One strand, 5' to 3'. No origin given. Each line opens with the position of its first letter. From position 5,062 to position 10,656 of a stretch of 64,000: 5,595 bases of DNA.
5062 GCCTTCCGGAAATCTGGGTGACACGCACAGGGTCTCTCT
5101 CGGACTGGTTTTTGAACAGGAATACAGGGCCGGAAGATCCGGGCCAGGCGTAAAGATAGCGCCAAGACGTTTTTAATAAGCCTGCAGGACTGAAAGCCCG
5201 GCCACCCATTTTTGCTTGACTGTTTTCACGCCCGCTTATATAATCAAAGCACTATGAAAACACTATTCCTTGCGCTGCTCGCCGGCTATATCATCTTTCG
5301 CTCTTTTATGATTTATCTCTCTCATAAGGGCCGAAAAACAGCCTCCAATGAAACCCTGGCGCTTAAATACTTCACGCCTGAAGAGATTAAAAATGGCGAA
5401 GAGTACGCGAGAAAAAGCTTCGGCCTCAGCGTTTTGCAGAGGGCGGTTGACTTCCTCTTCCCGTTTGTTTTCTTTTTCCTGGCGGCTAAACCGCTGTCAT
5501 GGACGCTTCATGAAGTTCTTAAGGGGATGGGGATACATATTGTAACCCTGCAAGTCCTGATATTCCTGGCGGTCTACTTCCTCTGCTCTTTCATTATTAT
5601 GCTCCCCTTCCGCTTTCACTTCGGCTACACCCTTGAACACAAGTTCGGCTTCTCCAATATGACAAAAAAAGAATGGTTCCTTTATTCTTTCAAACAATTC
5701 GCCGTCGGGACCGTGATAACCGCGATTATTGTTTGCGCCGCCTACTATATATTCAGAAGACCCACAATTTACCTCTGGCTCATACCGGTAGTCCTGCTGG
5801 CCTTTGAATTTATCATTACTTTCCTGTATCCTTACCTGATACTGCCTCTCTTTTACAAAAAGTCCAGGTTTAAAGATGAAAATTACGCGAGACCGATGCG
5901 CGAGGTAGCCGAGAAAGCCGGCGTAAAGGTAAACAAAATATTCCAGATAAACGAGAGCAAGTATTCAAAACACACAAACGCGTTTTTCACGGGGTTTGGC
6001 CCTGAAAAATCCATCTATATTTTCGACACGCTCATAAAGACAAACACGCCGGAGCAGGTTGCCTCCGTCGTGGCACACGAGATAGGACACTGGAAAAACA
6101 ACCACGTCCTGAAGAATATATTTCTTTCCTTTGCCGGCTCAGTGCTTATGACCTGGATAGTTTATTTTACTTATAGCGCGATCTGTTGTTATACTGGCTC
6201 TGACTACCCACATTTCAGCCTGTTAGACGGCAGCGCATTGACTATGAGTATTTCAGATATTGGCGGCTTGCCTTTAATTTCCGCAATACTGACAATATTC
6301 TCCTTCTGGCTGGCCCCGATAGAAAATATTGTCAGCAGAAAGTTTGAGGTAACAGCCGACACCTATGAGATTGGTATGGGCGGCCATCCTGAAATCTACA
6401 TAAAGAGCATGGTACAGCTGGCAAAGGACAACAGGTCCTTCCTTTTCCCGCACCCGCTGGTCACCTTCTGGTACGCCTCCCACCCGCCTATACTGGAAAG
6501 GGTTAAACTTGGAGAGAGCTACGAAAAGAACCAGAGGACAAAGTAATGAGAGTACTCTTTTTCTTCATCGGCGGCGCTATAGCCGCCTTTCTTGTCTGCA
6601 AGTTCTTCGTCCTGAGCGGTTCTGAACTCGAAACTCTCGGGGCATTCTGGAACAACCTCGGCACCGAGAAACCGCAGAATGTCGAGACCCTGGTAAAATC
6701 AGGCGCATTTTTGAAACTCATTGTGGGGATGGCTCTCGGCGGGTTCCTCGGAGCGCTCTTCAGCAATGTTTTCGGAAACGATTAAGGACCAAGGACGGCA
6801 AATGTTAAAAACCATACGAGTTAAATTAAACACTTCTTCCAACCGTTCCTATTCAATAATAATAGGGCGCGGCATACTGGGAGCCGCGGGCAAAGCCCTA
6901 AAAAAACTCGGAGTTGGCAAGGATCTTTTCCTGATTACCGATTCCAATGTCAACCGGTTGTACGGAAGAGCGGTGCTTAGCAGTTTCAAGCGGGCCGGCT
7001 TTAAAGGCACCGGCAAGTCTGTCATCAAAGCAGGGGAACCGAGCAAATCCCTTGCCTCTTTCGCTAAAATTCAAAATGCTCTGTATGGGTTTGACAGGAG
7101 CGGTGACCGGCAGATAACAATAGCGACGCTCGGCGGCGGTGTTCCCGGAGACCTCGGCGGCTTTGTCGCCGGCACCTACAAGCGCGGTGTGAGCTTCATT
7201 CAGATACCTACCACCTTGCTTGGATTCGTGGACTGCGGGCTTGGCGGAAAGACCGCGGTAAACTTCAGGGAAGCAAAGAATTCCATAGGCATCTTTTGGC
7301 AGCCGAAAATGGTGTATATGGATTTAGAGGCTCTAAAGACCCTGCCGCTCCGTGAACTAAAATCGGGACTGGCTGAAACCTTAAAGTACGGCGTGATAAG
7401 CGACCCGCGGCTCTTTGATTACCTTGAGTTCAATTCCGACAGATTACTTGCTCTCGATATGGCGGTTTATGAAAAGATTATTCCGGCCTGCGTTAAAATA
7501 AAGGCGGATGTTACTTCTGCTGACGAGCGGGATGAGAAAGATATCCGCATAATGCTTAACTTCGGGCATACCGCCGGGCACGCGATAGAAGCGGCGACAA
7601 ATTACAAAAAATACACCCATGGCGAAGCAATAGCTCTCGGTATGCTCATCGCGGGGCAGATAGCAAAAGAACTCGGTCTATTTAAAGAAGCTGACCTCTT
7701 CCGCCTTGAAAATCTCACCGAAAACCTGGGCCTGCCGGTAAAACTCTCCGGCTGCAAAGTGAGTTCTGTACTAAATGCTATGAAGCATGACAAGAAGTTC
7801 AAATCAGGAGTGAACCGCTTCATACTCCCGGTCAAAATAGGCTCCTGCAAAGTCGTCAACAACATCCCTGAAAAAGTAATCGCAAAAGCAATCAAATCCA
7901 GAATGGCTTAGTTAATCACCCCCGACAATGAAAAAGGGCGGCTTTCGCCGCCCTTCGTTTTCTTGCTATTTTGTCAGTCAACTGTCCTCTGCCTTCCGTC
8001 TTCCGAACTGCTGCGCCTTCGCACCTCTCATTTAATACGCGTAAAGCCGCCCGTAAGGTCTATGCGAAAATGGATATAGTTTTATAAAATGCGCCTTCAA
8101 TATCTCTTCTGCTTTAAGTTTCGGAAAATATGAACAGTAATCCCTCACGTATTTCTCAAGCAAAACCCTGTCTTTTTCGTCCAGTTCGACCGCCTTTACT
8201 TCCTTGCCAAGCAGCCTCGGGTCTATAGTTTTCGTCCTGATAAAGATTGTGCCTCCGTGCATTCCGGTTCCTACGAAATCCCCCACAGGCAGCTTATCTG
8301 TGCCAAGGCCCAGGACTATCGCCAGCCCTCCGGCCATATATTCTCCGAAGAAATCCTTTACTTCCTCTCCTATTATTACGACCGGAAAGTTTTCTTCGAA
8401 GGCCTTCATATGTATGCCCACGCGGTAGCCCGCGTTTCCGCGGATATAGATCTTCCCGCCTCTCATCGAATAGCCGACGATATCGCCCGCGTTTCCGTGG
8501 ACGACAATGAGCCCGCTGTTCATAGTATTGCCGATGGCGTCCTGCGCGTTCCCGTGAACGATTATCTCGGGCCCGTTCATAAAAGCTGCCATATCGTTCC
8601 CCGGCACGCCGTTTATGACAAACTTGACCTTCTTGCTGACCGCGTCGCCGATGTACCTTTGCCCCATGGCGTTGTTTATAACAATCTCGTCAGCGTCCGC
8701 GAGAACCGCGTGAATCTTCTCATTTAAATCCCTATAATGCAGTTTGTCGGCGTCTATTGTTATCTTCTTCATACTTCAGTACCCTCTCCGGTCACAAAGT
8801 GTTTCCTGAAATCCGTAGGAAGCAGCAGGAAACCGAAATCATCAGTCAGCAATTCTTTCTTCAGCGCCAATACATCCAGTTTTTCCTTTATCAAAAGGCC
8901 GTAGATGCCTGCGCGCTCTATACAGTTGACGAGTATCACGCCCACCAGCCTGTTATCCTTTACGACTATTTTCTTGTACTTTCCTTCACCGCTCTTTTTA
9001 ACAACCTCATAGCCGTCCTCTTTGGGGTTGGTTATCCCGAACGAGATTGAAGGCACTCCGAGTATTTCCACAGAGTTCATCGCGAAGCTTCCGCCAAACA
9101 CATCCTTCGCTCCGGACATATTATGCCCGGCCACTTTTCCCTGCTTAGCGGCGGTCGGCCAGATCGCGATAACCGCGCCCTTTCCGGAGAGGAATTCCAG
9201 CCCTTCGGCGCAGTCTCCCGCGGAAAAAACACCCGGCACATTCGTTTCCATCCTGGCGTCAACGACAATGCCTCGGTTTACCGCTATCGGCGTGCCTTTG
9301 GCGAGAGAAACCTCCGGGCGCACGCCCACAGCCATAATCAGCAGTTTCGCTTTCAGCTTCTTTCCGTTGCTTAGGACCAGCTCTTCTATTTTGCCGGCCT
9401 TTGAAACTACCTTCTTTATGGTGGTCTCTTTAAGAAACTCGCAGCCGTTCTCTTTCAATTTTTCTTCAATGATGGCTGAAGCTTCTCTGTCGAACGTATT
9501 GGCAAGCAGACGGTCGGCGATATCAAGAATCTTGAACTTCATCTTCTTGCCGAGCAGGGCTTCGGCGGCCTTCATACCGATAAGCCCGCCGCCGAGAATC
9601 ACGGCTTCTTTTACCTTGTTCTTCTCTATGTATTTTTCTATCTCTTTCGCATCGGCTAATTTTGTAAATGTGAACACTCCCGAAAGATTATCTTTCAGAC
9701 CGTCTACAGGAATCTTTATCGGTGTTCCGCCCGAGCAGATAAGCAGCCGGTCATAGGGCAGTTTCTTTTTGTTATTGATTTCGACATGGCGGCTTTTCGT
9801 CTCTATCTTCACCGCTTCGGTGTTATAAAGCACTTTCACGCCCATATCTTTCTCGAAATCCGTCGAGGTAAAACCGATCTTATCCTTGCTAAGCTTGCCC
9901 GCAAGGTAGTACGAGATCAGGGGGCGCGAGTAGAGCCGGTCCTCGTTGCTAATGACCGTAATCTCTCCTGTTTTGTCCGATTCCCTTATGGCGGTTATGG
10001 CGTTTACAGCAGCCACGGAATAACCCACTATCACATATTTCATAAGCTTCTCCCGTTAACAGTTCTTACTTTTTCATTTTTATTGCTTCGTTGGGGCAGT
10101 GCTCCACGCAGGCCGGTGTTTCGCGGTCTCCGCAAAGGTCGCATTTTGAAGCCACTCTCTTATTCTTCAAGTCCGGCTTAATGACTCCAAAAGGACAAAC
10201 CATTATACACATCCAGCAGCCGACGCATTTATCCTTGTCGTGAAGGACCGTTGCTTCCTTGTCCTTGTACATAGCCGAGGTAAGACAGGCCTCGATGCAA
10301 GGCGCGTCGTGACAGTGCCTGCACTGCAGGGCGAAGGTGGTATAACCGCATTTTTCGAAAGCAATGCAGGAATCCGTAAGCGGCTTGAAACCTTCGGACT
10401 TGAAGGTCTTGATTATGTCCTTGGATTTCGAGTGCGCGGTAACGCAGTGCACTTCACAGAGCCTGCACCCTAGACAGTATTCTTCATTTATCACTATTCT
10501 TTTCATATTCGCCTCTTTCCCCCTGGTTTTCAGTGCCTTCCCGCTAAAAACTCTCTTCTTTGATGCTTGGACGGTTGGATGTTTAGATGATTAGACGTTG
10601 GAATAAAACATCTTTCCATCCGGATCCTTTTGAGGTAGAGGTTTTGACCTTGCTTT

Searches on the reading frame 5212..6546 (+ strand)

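Call 60: search_protein_families(library=pfam, proteins=[window:5212-6546:+], max_evalue=0.00001)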
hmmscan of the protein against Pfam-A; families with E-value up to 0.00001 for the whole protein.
window:5212-6546:+ (444 aa): 2 families
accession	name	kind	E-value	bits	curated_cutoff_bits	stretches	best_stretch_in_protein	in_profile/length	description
PF01435.24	Peptidase_M48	-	2.3e-31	109.5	20.3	1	224-432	6-180/186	Peptidase family M48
PF16491.10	Peptidase_M48_N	-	1.9e-22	80.4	27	1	52-216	17-179/179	CAAX prenyl protease N-terminal, five membrane helices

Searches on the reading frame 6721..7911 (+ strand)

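Call 8: search_protein_families(library=pfam, proteins=[window:6721-7911:+])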
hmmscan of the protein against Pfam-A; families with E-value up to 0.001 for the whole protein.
window:6721-7911:+ (396 aa): 3 families
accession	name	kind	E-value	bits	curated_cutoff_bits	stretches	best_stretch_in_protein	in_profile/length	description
PF24621.2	DHQS_C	-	7.2e-44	149.7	27.6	1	216-359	1-143/144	3-dehydroquinate synthase C-terminal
PF01761.26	DHQ_synthase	-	9.5e-39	132.1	24.2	1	101-214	3-114/115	3-dehydroquinate synthase N-terminal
PF13685.12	Fe-ADH_2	-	3.5e-07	30.8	28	1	48-166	2-108/149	Iron-containing alcohol dehydrogenase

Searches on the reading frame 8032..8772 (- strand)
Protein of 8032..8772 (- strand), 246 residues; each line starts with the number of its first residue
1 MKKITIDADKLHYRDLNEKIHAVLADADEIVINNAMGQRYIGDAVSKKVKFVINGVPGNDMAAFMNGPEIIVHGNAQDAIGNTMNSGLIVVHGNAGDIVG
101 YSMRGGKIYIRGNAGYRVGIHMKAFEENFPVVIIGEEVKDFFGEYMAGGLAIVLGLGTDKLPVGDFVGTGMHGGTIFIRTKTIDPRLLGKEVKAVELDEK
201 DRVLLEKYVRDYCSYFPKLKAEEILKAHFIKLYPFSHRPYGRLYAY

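Call 8: search_protein_families(library=pfam, proteins=[window:8032-8772:-])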
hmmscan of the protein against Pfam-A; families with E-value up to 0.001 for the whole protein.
window:8032-8772:- (246 aa): 1 family
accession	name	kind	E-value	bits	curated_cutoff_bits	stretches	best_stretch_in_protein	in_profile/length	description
PF01493.24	GXGXG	-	1.2e-33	116.7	32.5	1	12-192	2-177/190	GXGXG motif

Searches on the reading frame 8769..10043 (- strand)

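Call 8: search_protein_families(library=pfam, proteins=[window:8769-10043:-])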
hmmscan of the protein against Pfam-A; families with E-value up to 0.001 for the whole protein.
window:8769-10043:- (424 aa): 5 families
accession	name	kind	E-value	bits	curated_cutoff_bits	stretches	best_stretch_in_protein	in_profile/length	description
PF07992.20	Pyr_redox_2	-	2.6e-54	185.1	26.1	1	1-302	1-291/291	Pyridine nucleotide-disulphide oxidoreductase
PF00070.33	Pyr_redox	-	3.6e-18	66.3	22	1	147-226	2-81/82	Pyridine nucleotide-disulphide oxidoreductase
PF18267.7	Rubredoxin_C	-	5.8e-08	33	25.9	1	323-388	3-69/70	Rubredoxin NAD+ reductase C-terminal domain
PF13738.12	Pyr_redox_3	-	7.5e-08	32.4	30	1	139-276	159-305/305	Pyridine nucleotide-disulphide oxidoreductase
PF03486.20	HI0933_like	-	0.00023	21.1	50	0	191-241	114-164/244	HI0933-like protein Rossmann domain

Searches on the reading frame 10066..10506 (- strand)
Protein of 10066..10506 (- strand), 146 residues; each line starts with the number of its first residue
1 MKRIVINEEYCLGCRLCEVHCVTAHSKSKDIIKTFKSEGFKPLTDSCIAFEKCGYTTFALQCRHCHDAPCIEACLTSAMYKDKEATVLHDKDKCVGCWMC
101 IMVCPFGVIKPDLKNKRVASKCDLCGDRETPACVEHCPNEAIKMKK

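Call 8: search_protein_families(library=pfam, proteins=[window:10066-10506:-])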
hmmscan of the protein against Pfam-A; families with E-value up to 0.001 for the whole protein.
window:10066-10506:- (146 aa): 9 families
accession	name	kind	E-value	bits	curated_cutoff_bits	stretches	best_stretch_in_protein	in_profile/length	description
PF13247.11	Fer4_11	-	4.2e-15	56.2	26.2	1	56-144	4-97/100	4Fe-4S dicluster domain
PF12837.12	Fer4_6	-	2.7e-12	46.4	25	1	87-109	2-24/24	4Fe-4S binding domain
PF12838.12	Fer4_7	-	1.1e-10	42.2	27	1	61-108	1-52/52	4Fe-4S dicluster domain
PF13237.11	Fer4_10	-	1e-09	38.6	25.5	1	87-138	2-53/53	4Fe-4S dicluster domain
PF00037.32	Fer4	-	1.2e-09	38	21.1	1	89-110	3-24/24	4Fe-4S binding domain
PF13187.11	Fer4_9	-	2.5e-09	37.5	27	1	93-142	1-52/52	4Fe-4S dicluster domain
PF14697.11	Fer4_21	-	3.9e-09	37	35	2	61-109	10-57/59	4Fe-4S dicluster domain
PF12797.12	Fer4_2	-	2.4e-07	30.7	24.5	1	87-106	3-22/22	4Fe-4S binding domain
PF25160.1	LdpA_Fe-S-bd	-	4.8e-06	26.7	27.6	1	67-110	6-44/49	LdpA Fe-S cluster-binding domain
